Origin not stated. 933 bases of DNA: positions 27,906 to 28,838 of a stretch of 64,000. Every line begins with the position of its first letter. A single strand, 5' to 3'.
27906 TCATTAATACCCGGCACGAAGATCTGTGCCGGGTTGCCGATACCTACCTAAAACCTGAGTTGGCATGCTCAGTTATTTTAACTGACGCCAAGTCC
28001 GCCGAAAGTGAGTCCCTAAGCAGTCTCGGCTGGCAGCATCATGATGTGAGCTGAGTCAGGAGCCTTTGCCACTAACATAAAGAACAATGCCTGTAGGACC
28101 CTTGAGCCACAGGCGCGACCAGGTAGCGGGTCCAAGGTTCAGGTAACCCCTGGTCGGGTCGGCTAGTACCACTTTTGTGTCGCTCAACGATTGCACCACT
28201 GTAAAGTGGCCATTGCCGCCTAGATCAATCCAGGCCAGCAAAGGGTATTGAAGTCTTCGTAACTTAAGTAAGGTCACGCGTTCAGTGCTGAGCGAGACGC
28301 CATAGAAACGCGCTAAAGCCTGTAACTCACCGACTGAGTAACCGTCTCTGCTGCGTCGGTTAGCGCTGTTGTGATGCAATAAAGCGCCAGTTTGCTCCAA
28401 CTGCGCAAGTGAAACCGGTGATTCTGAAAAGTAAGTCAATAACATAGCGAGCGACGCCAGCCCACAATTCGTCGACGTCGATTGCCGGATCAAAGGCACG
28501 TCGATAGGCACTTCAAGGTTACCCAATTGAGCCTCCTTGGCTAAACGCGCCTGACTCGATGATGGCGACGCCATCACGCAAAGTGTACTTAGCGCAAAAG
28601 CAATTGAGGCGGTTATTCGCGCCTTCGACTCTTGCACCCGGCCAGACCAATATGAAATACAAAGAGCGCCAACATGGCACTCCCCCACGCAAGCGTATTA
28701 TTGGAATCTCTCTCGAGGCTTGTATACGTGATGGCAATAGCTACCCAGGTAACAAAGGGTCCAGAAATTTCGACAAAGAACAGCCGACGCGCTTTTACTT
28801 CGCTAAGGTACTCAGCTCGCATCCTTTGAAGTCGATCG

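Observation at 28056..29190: Orphan stand-alone C39 peptidase with two tiny ORFs and no ABC exporter: a possible non-canonical peptide-maturation module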

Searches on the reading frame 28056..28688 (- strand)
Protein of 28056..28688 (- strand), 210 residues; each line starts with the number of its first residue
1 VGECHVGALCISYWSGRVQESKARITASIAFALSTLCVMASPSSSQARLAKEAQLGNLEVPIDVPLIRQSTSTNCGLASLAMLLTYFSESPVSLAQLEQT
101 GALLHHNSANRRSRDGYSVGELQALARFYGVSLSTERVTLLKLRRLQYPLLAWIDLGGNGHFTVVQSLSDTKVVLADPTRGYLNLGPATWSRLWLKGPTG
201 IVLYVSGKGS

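Call 3: search_protein_families(library=pfam, proteins=[window:28056-28688:-], max_evalue=1)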
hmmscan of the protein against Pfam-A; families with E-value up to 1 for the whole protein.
window:28056-28688:- (210 aa): 7 families
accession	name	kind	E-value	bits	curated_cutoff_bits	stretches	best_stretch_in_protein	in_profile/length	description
PF03412.21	Peptidase_C39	-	2.8e-17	63.2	22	1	64-194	2-121/133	Peptidase C39 family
PF13529.12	Peptidase_C39_2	-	1.1e-07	33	24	1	62-178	1-142/143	Peptidase_C39 like family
PF12385.14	Peptidase_C70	-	0.0025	18.2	19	1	62-181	5-126/141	Papain-like cysteine protease AvrRpt2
PF05023.20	Phytochelatin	-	0.02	14.5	24.9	1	44-142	17-122/210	Phytochelatin synthase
PF09778.15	Guanylate_cyc_2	-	0.027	14.3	28.1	1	64-100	1-37/212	Guanylylate cyclase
PF08620.15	RPAP1_C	-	0.18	12.2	27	1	99-127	20-47/69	RPAP1-like, C-terminal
PF15644.12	Gln_amidase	-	0.24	12.9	24.1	0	157-181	90-113/114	Papain fold toxin 1, glutamine deamidase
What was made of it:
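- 28056..28637 (-): 193-aa secreted stand-alone C39 (double-glycine-type) cysteine peptidase. GTG start overlaps the 78-aa gene by 25 nt. The signal peptide is about residues 1-30 (...SSQA|RL). Catalytic residues are Gln52, Cys58 (codon 28464-28466), His144 and Asp160. Pfam PF03412, 63 bits (call 3).
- On Peptidase C39 (Pfam PF03412): 63.2 bits against a cut-off of 22, E = 2.8e-17 (call 3).
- Checked: The peptidase matches Pfam Peptidase_C39 at E = 2.8e-17 (63 bits, cut-off 22; call 3).
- Pfam C39 match (call 3).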

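Call 4: search_protein_families(library=ncbifam, proteins=[window:28056-28688:-], max_evalue=1)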
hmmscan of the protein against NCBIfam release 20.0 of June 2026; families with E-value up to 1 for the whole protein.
window:28056-28688:- (210 aa): 5 families
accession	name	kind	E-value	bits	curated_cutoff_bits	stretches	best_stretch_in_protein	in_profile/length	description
TIGR03796.1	NHLM_micro_ABC1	equivalog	1.4e-12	46.7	853.3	1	64-203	2-124/710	NHLP family bacteriocin export ABC transporter peptidase/permease/ATPase subunit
NF058616.2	C39_FapD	equivalog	1.5e-09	37.4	330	1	66-209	45-182/224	fibril amyloid maturation endopeptidase FapD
NF045998.1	cleave_ABC_plasm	equivalog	1.2e-06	27.1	500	1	69-183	2-110/673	Mbov_0121 family peptidase domain-containing ABC transporter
NF050078.1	pilus_FilB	exception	8.1e-06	25.4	475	1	66-194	63-190/277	putative pilus system C39 family peptidase FilB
TIGR01193.1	bacteriocin_ABC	subfamily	0.0035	15.9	523.85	1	72-179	4-104/708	peptide cleavage/export ABC transporter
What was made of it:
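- On FilB (NCBIfam NF050078): 25.4 bits against 475 (call 4).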

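Call 6: find_homologous_proteins(query=window:28056-28688:-)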
Query window:28056-28688:- (210 aa): 66 proteins with E <= 0.001 among 525 candidates.
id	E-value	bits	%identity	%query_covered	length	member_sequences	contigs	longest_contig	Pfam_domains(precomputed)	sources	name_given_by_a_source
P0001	1.7e-109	382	93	91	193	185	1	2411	PF13529.14,PF03412.22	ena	-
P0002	5.0e-106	371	90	91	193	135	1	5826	PF13529.14,PF03412.22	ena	-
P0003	1.3e-96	340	93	81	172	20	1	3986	PF13529.14,PF03412.22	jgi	jgi:ABC-type bacteriocin/lantibiotic exporter with double-glycine peptidase domain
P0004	5.5e-95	335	92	81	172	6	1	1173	PF13529.14,PF03412.22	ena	-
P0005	5.2e-92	325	90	81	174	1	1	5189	PF13529.14,PF03412.22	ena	-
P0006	1.8e-51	193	56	86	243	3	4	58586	PF03412.22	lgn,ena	-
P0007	7.1e-51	191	64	68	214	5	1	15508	PF03412.22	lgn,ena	-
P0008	3.3e-50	188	64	68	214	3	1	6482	PF13529.14,PF03412.22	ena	-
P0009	3.4e-50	188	63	68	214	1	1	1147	PF13529.14,PF03412.22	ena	-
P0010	1.4e-49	186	62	68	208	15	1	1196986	PF03412.22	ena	-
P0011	2.6e-49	186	61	68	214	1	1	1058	PF13529.14,PF03412.22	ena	-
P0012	3.1e-49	185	60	68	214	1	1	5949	PF13529.14,PF03412.22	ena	-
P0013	3.6e-49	185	61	68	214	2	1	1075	PF13529.14,PF03412.22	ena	-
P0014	3.8e-49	185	62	68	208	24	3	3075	PF03412.22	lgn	-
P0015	8.5e-49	184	62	68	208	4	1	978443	PF03412.22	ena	-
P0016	9.5e-49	184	61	68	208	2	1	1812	PF03412.22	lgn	-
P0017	1.4e-48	183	62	68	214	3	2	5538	PF03412.22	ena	-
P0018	1.8e-48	183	58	71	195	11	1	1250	PF03412.22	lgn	-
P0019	1.8e-48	183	62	68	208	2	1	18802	PF03412.22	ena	-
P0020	2.1e-48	183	63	68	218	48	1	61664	PF03412.22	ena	-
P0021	2.8e-48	182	62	68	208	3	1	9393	PF03412.22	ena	-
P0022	3.3e-48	182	62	68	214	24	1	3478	PF03412.22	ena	-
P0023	4.1e-48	182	61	67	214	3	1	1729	PF03412.22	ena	-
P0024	5.6e-48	181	62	68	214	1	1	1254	PF03412.22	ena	-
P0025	5.8e-48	181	62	68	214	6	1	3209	PF03412.22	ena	-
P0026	6.2e-48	181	62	68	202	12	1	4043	PF03412.22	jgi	jgi:ABC-type bacteriocin/lantibiotic exporter with double-glycine peptidase domain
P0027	7.2e-48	181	63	68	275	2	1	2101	PF13529.14,PF03412.22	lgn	-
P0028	7.7e-48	181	63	69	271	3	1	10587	PF03412.22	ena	-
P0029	8.3e-48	181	61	68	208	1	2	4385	PF03412.22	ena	-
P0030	9.5e-48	180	62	70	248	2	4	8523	PF03412.22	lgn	-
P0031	1.2e-47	180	60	68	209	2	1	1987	PF03412.22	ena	-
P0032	1.6e-47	180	61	68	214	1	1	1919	PF03412.22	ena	-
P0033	2.1e-47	179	60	68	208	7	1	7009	PF03412.22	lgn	-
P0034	2.9e-47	179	56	75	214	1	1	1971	PF03412.22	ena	-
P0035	2.5e-46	176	60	68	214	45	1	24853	PF03412.22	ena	-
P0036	2.7e-46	176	59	68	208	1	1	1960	PF03412.22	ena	-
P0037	3.5e-46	175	60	68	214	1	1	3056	PF03412.22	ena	-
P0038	3.6e-46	175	59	68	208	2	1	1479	PF03412.22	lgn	-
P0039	5.3e-46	175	59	68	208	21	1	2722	PF03412.22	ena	-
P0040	5.4e-46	175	58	68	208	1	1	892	PF03412.22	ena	-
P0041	4.4e-45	172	56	68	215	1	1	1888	PF03412.22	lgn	-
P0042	6.5e-45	171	56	70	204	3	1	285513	PF13529.14,PF03412.22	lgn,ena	-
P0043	7.7e-45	171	61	68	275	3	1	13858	PF03412.22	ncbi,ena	-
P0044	1.1e-44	170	56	68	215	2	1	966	PF13529.14,PF03412.22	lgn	-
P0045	2.3e-44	169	56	68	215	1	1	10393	PF13529.14,PF03412.22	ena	-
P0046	2.5e-44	169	56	68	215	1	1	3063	PF13529.14,PF03412.22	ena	-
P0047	2.6e-44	169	56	68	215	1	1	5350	PF13529.14,PF03412.22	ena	-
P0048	2.8e-44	169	56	68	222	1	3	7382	PF13529.14,PF03412.22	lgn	-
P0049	2.8e-44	169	56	68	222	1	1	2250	PF13529.14,PF03412.22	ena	-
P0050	3.0e-44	169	56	68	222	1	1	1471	PF13529.14,PF03412.22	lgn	-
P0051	3.6e-44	169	56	68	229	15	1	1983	PF13529.14,PF03412.22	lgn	-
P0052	4.1e-44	169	56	68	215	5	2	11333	PF13529.14,PF03412.22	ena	-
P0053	4.3e-44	169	56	68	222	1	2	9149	PF03412.22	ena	-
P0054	4.6e-44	168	57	65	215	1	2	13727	PF03412.22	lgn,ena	-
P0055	4.7e-44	168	55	70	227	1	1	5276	PF13529.14,PF03412.22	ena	-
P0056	5.5e-44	168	55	68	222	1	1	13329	PF13529.14,PF03412.22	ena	-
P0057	1.1e-43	167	55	68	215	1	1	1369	PF13529.14,PF03412.22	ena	-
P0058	1.1e-43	167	55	68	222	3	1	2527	PF13529.14,PF03412.22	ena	-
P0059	1.2e-43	167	55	68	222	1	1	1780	PF13529.14,PF03412.22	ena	-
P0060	2.3e-43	166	59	68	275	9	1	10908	PF03412.22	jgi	-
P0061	3.0e-43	166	55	69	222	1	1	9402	PF13529.14,PF03412.22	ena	-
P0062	5.6e-43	165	56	68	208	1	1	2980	PF13529.14,PF03412.22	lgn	-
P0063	4.4e-42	162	55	70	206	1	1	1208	PF03412.22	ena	-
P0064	1.1e-33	135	46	71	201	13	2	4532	PF13529.14,PF03412.22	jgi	jgi:ABC-type bacteriocin/lantibiotic exporter with double-glycine peptidase domain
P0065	3.5e-33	133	54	59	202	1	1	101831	PF03412.22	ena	-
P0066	3.6e-16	77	53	37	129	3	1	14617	PF03412.22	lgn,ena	-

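Call 7: find_encoding_contigs(protein=P0010, flank=6000, max_places=3)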
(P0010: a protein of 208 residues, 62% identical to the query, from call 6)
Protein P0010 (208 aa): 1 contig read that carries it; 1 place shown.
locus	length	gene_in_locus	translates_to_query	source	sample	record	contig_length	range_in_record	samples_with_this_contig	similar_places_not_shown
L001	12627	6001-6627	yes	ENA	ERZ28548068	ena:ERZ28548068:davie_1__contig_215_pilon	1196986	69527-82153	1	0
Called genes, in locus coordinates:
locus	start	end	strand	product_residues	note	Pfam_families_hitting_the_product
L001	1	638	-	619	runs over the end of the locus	PF07715:Plug, PF00593:TonB_dep_Rec_b-barrel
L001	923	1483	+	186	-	PF04417:DUF501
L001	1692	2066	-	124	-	PF00903:Glyoxalase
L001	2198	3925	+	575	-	PF03600:CitMHS, PF02080:TrkA_C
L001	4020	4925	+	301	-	PF00487:FA_desaturase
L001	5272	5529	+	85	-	-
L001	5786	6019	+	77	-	-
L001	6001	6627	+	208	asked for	PF03412:Peptidase_C39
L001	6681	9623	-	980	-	PF00675:Peptidase_M16, PF05193:Peptidase_M16_C, PF08367:M16C_assoc, PF05193:Peptidase_M16_C, PF22516:PreP_C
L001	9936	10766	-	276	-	PF05096:Glu_cyclase_2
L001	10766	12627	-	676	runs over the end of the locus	PF05430:Methyltransf_30, PF01266:DAO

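Call 8: find_encoding_contigs(protein=P0006, flank=6000, max_places=3)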
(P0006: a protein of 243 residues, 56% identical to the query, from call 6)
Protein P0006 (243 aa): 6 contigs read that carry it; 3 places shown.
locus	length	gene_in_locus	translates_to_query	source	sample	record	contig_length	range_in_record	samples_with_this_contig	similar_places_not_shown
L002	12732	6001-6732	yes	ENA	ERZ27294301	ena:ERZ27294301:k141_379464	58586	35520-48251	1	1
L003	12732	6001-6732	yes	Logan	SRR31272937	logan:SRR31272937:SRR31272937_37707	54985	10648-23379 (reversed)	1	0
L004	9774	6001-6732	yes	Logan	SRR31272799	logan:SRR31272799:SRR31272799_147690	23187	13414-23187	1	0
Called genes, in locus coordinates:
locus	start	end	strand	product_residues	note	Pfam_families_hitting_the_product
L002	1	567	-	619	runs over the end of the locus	PF07715:Plug, PF00593:TonB_dep_Rec_b-barrel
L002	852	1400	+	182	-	PF04417:DUF501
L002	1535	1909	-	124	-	PF00903:Glyoxalase (weak)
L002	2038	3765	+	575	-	PF03600:CitMHS, PF02080:TrkA_C, PF00939:Na_sulph_symp, PF03600:CitMHS (weak)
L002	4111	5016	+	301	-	PF00487:FA_desaturase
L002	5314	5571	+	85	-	-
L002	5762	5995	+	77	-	-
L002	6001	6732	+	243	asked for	PF03412:Peptidase_C39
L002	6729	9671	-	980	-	PF00675:Peptidase_M16, PF05193:Peptidase_M16_C, PF08367:M16C_assoc, PF05193:Peptidase_M16_C, PF22516:PreP_C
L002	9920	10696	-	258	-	PF05096:Glu_cyclase_2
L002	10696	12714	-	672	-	PF05430:Methyltransf_30, PF01266:DAO, PF13450:NAD_binding_8 (weak)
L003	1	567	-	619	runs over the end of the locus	PF07715:Plug, PF00593:TonB_dep_Rec_b-barrel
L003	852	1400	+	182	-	PF04417:DUF501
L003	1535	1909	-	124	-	PF00903:Glyoxalase (weak)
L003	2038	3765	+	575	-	PF03600:CitMHS, PF02080:TrkA_C, PF00939:Na_sulph_symp, PF03600:CitMHS (weak)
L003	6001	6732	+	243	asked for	PF03412:Peptidase_C39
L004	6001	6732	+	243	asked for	PF03412:Peptidase_C39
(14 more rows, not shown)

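Call 16: find_related_loci(query=A4, collection=genome_contigs, flank=5000)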
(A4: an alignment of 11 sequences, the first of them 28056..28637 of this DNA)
Query A4 (193 aa) in genome_contigs; peptide patterns used: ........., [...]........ (x = any residue, [..] = any of these).
19 stretches matched a pattern; 7 encode a relative of the query (tblastn E <= 1e-3); 7 distinct loci.
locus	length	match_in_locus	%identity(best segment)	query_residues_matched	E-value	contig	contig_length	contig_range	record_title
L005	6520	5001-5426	62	47-188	2e-55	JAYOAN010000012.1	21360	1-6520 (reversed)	MAG: Halieaceae bacterium isolate 139555_S157_metabat_bins_sspec.tsv.076_sub NODE_1827_length_21360_cov_22.614081, whole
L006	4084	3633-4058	62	47-188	7e-54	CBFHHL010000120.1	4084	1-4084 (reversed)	MAG: Luminiphilus sp. isolate AGTU_27_bin_10_orig genome assembly, contig: AGTU_27_bin_10_orig_AGTU_27_c_000000006531, w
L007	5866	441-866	59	47-188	3e-53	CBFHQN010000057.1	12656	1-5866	MAG: Luminiphilus sp. isolate Co_bin_107_indper genome assembly, contig: Co_bin_107_indper_c58, whole genome shotgun seq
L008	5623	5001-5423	60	47-187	2e-53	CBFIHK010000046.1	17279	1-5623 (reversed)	MAG: Luminiphilus sp. isolate Co_bin_796_indstr genome assembly, contig: Co_bin_796_indstr_c47, whole genome shotgun seq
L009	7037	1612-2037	61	47-188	1e-52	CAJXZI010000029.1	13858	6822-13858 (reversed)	MAG TPA_asm: uncultured Halieaceae bacterium isolate ERR771004_bin.4_MetaBAT_v2.12.1_MAG genome assembly, contig: NODE_9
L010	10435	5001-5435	56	47-191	1e-48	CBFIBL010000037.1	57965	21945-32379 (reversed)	MAG: Luminiphilus sp. isolate Co_bin_459_orig genome assembly, contig: Co_bin_459_orig_Co_c_000001436273, whole genome s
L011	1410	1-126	69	148-189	2e-14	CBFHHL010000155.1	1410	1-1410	MAG: Luminiphilus sp. isolate AGTU_27_bin_10_orig genome assembly, contig: AGTU_27_bin_10_orig_AGTU_27_c_000000046139, w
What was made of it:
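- Tried and rejected: It returned only 7 Luminiphilus/Halieaceae loci (call 16), so the taxonomic range beyond Halieaceae is not settled.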

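Call 18: find_encoding_contigs(protein=P0064, flank=6000, max_places=3)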
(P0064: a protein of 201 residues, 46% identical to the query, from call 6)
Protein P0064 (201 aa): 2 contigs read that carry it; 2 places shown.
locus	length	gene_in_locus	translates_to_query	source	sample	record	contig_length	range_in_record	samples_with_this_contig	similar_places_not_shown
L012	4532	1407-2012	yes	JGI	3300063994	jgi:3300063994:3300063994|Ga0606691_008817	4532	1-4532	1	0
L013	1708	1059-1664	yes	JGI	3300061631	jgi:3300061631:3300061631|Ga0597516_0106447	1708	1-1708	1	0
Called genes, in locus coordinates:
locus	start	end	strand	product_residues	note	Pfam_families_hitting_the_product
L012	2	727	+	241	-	?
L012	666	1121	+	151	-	-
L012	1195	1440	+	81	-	-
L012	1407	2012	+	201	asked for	PF03412:Peptidase_C39, PF13529:Peptidase_C39_2 (weak)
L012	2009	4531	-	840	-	?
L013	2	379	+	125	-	?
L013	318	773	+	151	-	-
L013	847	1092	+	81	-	-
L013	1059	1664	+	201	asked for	PF03412:Peptidase_C39, PF13529:Peptidase_C39_2 (weak)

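Call 52: predict_structure(alignment_id=A4)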
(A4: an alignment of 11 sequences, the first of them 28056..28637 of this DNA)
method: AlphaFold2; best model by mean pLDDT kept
length: 193 residues; sequences in the alignment: 11
mean_pLDDT: 78.3   pTM: 0.74
mean pLDDT of the five models: 78.3, 77.9, 77.8, 77.5, 76.9
residues with pLDDT >= 90: 89; 70-90: 52; 50-70: 10; < 50: 42
segments of 3 or more residues with pLDDT < 50: 1-39, 191-193
pLDDT, mean of each block of 10 residues (from residue 1): 42 43 42 47 79 92 95 90 86 81 94 93 89 88 88 92 93 80 86 35
secondary structure, 60 per line:
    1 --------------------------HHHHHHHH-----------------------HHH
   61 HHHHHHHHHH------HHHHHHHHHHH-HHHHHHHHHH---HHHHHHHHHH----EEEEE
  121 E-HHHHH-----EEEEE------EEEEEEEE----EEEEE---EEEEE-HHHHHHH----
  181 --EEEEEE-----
elements in order: H27-34 H58-70 H77-87 H89-98 H102-111 E116-121 H123-127 E133-137 E144-151 E156-160 E164-168 H170-176 E183-188

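Call 54: search_solved_structures(query=A4, max_evalue=0.01, show_alignments=2)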
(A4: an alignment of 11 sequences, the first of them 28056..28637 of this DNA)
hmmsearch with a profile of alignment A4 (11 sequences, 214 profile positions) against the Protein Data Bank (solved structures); distinct sequences matched with E-value up to 0.01: 10.
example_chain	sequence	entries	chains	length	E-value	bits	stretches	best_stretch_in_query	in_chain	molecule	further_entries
6mpz_A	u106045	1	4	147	5e-10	42.6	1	66-200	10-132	Double Glycine Motif Protease domain from AMS/PCAT Transporter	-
8hf6_A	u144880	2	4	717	1.9e-06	30.8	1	77-194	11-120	Competence factor transporting ATP-binding protein/permease ComA | Transport/processing ATP-binding protein ComA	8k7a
8hf4_A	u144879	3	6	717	1.9e-06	30.8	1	77-194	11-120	Transport/processing ATP-binding protein ComA | Competence factor transporting ATP-binding protein/permease ComA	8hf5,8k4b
8hf7_A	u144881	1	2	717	2e-06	30.8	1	77-194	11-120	Competence factor transporting ATP-binding protein/permease ComA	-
8vp3_A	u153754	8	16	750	0.00015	24.6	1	68-205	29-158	ABC-type bacteriocin transporter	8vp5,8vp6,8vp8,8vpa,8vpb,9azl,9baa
7n87_A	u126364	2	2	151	0.00016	24.5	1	130-205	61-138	ABC-type bacteriocin transporter | Peptidase C39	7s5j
4s0f_A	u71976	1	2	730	0.00026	23.9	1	70-205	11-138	ABC-type bacteriocin transporter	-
4ry2_A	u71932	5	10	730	0.00027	23.8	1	70-205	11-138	ABC-type bacteriocin transporter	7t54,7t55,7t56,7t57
6v9z_A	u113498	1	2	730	0.0055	19.6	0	131-205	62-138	ABC-type bacteriocin transporter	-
8vp9_A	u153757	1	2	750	0.0086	18.9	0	133-205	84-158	ABC-type bacteriocin transporter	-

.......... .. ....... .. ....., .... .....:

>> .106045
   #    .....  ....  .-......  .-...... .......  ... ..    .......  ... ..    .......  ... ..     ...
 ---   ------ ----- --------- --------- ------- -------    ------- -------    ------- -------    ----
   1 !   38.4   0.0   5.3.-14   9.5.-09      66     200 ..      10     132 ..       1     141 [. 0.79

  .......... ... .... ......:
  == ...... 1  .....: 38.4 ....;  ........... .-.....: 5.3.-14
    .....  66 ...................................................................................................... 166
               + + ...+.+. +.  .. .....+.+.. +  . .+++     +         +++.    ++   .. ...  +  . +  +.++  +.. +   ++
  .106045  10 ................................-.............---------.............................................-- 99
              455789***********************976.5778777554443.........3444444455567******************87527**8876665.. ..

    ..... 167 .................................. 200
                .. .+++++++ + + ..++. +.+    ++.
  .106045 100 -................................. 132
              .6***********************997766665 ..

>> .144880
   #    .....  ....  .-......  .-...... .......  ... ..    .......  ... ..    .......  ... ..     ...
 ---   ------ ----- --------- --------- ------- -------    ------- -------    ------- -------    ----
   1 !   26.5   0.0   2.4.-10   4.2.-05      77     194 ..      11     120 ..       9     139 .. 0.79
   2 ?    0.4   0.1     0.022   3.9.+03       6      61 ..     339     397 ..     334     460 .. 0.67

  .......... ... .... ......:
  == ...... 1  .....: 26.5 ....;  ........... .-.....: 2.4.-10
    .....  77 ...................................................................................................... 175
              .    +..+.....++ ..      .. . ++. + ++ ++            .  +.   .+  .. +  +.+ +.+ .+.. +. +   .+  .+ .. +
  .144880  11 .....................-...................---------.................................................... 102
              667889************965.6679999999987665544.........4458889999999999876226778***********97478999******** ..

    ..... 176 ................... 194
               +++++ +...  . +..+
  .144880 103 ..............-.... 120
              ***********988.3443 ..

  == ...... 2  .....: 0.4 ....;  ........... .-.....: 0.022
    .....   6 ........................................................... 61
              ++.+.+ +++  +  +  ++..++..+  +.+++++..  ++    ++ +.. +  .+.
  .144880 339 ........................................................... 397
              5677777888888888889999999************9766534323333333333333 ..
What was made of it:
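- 28056..28637 (-): The best PDB sequence match is also 6mpz (E = 5e-10; call 54).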
